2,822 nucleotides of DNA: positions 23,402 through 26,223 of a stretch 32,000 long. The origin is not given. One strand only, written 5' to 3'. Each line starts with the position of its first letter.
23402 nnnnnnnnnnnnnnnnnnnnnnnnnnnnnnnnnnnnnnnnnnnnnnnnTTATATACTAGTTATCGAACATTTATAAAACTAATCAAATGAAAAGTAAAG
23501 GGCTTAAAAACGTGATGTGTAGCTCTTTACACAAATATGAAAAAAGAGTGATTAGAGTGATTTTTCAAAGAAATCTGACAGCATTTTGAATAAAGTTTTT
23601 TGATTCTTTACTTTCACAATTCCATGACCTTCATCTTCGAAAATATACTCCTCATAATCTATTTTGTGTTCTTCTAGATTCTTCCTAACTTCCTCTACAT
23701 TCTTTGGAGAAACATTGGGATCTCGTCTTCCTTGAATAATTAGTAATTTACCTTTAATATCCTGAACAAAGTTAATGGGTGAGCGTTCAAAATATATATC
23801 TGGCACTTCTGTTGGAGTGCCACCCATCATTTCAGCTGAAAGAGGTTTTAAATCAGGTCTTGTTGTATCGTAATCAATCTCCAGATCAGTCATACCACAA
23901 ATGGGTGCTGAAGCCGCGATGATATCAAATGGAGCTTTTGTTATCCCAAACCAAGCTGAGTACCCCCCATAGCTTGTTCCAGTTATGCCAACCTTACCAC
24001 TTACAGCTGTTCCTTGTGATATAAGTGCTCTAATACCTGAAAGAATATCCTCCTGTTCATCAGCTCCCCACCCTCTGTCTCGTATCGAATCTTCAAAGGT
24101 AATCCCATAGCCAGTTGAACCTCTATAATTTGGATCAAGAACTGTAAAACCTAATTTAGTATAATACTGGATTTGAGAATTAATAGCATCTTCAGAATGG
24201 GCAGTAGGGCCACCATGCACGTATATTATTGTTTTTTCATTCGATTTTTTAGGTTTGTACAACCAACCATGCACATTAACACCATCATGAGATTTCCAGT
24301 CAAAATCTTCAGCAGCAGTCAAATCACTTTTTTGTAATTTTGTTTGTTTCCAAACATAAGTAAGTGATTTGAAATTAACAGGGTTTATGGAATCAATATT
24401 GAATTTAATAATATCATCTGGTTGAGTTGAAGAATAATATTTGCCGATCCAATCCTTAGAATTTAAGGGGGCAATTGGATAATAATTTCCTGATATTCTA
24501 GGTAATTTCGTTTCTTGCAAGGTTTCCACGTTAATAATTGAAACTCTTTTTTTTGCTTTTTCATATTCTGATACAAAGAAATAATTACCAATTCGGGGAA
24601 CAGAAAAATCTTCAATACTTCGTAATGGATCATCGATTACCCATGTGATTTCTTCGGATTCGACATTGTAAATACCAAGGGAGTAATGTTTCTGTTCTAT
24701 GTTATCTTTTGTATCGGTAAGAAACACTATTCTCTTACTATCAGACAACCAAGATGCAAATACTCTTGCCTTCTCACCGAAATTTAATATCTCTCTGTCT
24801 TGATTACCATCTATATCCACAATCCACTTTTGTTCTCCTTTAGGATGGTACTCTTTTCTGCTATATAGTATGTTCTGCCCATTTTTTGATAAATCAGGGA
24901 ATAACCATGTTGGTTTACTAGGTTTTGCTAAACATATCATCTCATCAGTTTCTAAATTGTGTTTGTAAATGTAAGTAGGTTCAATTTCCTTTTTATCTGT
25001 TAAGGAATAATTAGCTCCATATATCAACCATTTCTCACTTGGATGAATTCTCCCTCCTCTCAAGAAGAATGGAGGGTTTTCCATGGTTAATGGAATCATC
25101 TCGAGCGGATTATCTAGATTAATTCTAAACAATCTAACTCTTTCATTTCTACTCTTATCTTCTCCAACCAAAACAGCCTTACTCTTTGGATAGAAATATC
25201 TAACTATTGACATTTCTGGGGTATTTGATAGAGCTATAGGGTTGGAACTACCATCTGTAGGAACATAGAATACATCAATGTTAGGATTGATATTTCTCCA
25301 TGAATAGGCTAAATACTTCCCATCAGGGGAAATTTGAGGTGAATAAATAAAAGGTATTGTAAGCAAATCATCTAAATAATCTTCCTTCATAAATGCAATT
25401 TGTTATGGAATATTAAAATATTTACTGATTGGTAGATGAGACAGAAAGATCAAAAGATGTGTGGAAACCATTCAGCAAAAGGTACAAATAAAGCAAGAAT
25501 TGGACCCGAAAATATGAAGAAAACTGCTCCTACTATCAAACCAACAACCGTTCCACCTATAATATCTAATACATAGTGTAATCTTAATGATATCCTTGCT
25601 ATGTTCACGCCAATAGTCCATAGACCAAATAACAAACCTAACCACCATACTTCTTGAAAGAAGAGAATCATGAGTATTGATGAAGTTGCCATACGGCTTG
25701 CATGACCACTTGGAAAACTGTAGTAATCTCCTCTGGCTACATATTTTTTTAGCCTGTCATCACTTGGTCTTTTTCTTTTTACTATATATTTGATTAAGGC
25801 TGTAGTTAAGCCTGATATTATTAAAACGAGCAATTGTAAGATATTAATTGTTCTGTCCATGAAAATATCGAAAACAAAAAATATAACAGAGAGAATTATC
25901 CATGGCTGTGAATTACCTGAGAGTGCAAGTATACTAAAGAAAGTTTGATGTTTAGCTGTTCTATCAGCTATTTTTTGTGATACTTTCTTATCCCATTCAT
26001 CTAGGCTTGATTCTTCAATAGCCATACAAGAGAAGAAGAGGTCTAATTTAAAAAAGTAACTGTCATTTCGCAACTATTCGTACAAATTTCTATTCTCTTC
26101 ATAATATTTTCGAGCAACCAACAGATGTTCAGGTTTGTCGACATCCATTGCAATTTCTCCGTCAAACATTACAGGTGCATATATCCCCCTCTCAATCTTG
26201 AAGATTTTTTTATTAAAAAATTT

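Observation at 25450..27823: Candidate lipid head-group module: unknown conserved enzyme + CpgD/MobA-like NTP-transferase + PAP2 phosphatase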

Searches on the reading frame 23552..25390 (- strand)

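Call 3: search_protein_families(library=pfam, proteins=[window:23552-25390:-], max_evalue=0.01)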
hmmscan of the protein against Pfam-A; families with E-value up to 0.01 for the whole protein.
window:23552-25390:- (612 aa): 6 families
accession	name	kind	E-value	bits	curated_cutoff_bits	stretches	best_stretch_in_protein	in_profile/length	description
PF00326.27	Peptidase_S9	-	3.3e-37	128.5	22.6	1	405-611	5-209/213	Prolyl oligopeptidase family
PF20434.5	BD-FAE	-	3.4e-10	40.2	26.8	1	377-571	3-214/215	BD-FAE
PF01738.24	DLH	-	3.6e-07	30.4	21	1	375-596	3-193/217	Dienelactone hydrolase family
PF02129.25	Peptidase_S15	-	9.8e-07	29.2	23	1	369-505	1-134/262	X-Pro dipeptidyl-peptidase (S15 family)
PF07676.18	PD40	-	2.4e-05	24.6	20.9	0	14-32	9-28/38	WD40-like Beta Propeller Repeat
PF00561.26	Abhydrolase_1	-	0.0023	18.1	25.8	0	506-591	159-240/245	alpha/beta hydrolase fold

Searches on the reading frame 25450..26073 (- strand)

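Call 3: search_protein_families(library=pfam, proteins=[window:25450-26073:-], max_evalue=0.01)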
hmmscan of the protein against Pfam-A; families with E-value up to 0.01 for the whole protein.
window:25450-26073:- (207 aa): 2 families
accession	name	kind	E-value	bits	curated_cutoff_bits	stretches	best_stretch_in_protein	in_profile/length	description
PF01569.27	PAP2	-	4.9e-18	65.6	27.2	1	81-188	6-124/130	PAP2 superfamily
PF14378.12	PAP2_3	-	1.6e-05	25.2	27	1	113-181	120-187/190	PAP2 superfamily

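Call 4: search_protein_families(library=ncbifam, proteins=[window:25450-26073:-], max_evalue=0.01)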
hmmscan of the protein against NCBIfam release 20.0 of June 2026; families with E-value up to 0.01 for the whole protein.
window:25450-26073:- (207 aa): 4 families
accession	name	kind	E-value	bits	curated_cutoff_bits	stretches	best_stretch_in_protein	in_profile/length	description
NF047884.1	UdeprDiPSep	equivalog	1.8e-11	44.3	250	1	41-182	40-180/188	undecaprenyl-diphosphatase SepP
NF008813.0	PRK11837.1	equivalog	4.6e-09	36.5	229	1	70-182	54-165/202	undecaprenyl-diphosphate phosphatase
NF007975.0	PRK10699.1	equivalog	2.2e-06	27.2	261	1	93-184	132-225/254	phosphatidylglycerophosphatase B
NF007159.0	PRK09597.1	equivalog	4.1e-06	26.6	177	1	75-185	76-184/191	lipid A 1-phosphatase LpxE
